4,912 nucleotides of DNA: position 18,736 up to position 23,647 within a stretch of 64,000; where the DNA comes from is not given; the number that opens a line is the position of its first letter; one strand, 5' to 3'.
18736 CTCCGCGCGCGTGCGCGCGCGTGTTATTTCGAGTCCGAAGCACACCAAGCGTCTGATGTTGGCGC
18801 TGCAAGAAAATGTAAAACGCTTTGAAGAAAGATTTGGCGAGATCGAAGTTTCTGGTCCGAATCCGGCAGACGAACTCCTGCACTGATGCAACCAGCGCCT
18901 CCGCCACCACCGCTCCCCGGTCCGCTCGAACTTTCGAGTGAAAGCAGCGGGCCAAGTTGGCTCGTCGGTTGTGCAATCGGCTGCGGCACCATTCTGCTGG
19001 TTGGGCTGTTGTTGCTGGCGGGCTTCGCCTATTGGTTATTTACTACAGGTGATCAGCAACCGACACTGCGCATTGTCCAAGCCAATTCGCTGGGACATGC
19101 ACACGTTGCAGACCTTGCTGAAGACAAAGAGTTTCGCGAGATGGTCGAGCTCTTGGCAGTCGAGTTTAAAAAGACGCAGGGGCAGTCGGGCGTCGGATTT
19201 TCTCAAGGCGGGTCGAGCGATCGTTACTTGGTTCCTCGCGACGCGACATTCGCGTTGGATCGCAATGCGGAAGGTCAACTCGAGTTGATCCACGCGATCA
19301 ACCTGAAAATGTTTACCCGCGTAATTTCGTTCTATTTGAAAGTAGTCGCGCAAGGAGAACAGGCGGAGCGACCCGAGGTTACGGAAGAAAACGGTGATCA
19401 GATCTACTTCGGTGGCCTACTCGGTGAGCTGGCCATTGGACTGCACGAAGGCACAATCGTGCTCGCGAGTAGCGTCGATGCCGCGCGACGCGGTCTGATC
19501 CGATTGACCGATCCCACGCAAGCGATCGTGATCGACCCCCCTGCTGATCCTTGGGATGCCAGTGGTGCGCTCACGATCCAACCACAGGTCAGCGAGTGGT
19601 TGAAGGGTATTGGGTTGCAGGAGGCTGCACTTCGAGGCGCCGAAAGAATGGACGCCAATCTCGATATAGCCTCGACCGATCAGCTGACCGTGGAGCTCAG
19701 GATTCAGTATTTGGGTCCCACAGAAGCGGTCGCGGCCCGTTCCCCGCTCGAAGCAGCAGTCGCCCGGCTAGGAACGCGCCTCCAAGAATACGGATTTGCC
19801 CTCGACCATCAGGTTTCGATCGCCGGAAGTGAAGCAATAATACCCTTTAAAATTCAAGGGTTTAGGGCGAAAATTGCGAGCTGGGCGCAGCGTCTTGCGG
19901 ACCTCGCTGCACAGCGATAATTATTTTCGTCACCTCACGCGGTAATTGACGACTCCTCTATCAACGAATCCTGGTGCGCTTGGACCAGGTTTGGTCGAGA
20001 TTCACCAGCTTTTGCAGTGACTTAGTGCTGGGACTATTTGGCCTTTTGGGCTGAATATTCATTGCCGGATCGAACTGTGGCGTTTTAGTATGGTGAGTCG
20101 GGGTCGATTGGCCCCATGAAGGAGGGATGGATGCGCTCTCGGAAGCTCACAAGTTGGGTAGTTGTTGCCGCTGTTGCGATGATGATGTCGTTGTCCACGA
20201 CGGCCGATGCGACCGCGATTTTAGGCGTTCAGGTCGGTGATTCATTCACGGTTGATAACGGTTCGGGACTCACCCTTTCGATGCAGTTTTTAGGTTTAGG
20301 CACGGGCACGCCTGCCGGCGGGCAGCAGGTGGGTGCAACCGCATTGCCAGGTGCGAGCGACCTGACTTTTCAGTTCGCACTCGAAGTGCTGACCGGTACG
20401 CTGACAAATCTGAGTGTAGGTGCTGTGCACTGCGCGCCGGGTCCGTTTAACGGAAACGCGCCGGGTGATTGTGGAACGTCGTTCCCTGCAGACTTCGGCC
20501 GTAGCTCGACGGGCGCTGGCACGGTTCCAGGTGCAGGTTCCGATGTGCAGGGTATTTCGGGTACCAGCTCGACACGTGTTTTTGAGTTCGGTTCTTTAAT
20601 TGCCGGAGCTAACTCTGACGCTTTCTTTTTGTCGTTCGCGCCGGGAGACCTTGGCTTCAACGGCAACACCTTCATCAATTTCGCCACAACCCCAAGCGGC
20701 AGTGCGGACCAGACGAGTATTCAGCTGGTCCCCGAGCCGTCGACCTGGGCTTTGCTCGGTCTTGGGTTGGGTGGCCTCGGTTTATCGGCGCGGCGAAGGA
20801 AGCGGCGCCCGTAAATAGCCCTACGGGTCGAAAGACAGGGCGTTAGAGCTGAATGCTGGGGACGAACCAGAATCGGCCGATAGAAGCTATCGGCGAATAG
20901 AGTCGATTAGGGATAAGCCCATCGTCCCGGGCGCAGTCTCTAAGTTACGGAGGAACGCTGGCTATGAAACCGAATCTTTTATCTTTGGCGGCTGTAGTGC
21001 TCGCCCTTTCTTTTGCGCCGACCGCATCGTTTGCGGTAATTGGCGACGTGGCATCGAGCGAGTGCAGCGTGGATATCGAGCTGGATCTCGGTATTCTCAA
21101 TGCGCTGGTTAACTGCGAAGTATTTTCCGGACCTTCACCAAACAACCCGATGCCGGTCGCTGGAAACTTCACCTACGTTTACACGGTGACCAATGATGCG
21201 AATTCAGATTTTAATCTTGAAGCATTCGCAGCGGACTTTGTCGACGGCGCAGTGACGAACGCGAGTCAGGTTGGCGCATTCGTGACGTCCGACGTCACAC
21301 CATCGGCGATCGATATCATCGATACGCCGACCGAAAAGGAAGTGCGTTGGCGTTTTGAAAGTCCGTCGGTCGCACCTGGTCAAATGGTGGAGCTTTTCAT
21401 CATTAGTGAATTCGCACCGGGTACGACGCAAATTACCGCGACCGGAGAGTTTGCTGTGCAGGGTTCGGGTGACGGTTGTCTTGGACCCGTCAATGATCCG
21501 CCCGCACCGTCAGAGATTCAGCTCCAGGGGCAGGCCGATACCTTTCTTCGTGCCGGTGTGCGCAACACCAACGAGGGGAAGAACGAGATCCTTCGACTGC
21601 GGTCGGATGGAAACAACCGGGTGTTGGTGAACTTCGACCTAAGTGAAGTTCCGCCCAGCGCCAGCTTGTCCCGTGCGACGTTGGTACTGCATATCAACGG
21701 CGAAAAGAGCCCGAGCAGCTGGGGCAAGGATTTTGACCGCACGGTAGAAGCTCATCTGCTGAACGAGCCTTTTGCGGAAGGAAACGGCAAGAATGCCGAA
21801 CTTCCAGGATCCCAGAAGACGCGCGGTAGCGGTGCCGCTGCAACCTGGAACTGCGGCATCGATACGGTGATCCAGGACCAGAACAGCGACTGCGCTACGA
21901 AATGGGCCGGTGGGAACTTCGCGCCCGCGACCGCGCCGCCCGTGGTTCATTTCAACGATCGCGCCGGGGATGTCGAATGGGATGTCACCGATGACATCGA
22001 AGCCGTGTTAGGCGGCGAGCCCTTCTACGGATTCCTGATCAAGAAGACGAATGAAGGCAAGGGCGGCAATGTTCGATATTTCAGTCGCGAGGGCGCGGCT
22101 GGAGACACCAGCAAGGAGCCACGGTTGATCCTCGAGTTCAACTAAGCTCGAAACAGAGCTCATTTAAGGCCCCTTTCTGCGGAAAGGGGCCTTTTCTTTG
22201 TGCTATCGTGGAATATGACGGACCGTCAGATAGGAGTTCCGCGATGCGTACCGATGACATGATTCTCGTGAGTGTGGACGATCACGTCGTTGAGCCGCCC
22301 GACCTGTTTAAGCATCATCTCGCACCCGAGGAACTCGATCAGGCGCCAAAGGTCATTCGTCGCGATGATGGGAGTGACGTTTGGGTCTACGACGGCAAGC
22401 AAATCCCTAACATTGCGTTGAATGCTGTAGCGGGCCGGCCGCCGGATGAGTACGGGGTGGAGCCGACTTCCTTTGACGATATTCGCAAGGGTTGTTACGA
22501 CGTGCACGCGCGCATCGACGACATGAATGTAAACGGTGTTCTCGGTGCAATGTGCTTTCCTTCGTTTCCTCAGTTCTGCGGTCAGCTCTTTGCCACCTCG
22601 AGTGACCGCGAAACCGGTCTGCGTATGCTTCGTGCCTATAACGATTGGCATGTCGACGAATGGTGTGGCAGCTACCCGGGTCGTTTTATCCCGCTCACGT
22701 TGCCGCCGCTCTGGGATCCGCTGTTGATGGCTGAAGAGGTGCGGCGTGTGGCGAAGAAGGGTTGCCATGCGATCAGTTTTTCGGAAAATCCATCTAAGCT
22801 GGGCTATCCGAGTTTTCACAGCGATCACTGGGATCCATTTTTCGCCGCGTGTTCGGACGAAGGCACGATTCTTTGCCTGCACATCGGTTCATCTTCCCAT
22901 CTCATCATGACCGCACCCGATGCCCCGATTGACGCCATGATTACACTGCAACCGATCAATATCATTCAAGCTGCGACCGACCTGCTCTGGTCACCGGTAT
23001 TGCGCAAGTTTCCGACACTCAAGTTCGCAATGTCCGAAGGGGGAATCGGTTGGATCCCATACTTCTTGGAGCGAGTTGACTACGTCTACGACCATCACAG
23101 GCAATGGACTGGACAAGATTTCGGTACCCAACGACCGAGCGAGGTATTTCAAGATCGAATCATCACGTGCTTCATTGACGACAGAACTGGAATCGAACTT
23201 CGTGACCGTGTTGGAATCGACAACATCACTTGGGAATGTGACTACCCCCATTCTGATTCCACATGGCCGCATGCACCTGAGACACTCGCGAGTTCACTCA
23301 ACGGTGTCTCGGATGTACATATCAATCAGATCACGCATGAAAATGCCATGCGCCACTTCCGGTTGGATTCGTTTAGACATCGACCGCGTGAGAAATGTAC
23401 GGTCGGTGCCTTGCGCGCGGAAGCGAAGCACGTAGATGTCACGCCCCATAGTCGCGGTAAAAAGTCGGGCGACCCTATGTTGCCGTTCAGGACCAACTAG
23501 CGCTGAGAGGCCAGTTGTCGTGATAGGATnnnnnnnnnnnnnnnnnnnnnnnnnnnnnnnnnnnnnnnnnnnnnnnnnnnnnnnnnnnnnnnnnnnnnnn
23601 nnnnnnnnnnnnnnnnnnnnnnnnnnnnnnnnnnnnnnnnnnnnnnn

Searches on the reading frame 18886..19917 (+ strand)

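Call 30: search_protein_families(library=pfam, proteins=[window:18886-19917:+], max_evalue=0.001)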
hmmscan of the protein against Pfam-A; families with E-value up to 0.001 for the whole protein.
window:18886-19917:+ (344 aa): 0 families

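Call 77: search_protein_families(library=pfam, proteins=[window:18886-19917:+], max_evalue=1)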
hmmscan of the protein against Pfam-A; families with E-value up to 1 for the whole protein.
window:18886-19917:+ (344 aa): 1 family
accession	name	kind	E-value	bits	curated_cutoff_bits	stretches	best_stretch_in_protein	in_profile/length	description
PF01788.22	PsbJ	-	0.045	14.1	30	1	23-42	8-27/39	PsbJ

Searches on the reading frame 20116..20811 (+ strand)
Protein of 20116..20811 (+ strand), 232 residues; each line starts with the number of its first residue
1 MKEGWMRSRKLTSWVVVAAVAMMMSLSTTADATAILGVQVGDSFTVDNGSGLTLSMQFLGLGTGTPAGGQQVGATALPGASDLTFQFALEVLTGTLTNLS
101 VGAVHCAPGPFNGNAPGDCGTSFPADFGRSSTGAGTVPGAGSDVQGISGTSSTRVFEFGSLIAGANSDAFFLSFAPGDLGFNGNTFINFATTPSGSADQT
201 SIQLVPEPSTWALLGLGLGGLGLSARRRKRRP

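Call 30: search_protein_families(library=pfam, proteins=[window:20116-20811:+], max_evalue=0.001)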
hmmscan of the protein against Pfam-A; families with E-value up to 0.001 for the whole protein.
window:20116-20811:+ (232 aa): 1 family
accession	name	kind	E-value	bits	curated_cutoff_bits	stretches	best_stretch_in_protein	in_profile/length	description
PF07589.16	PEP-CTERM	-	2.2e-07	31.1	20.7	1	205-228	2-24/24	PEP-CTERM motif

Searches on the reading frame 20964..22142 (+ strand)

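Call 11: search_protein_families(library=pfam, proteins=[window:20964-22142:+], max_evalue=0.001)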
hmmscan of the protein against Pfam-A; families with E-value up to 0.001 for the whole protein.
window:20964-22142:+ (393 aa): 1 family
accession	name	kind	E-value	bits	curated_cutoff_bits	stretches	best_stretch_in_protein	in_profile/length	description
PF24517.2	CBM96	-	1.3e-09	38.6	26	1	186-251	4-71/164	Carbohydrate-binding module family 96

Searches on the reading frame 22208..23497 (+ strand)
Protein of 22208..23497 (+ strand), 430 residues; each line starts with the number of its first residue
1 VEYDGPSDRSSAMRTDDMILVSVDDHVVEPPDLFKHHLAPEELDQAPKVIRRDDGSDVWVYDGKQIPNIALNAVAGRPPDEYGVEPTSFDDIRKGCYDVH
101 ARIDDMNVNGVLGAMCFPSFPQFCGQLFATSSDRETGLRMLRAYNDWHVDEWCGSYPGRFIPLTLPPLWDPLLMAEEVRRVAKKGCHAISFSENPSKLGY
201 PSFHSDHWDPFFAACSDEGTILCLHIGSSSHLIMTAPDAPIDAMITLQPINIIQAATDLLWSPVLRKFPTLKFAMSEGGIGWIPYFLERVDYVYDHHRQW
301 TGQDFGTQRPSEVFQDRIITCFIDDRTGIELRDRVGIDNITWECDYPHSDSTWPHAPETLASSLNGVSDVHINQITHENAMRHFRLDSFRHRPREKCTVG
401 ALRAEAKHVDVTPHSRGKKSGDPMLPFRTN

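Call 11: search_protein_families(library=pfam, proteins=[window:22208-23497:+], max_evalue=0.001)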
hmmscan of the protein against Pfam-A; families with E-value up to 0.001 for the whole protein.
window:22208-23497:+ (430 aa): 1 family
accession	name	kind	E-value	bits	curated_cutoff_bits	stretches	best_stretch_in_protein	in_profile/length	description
PF04909.20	Amidohydro_2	-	4.3e-27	96.1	26.4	1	98-386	20-289/289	Amidohydrolase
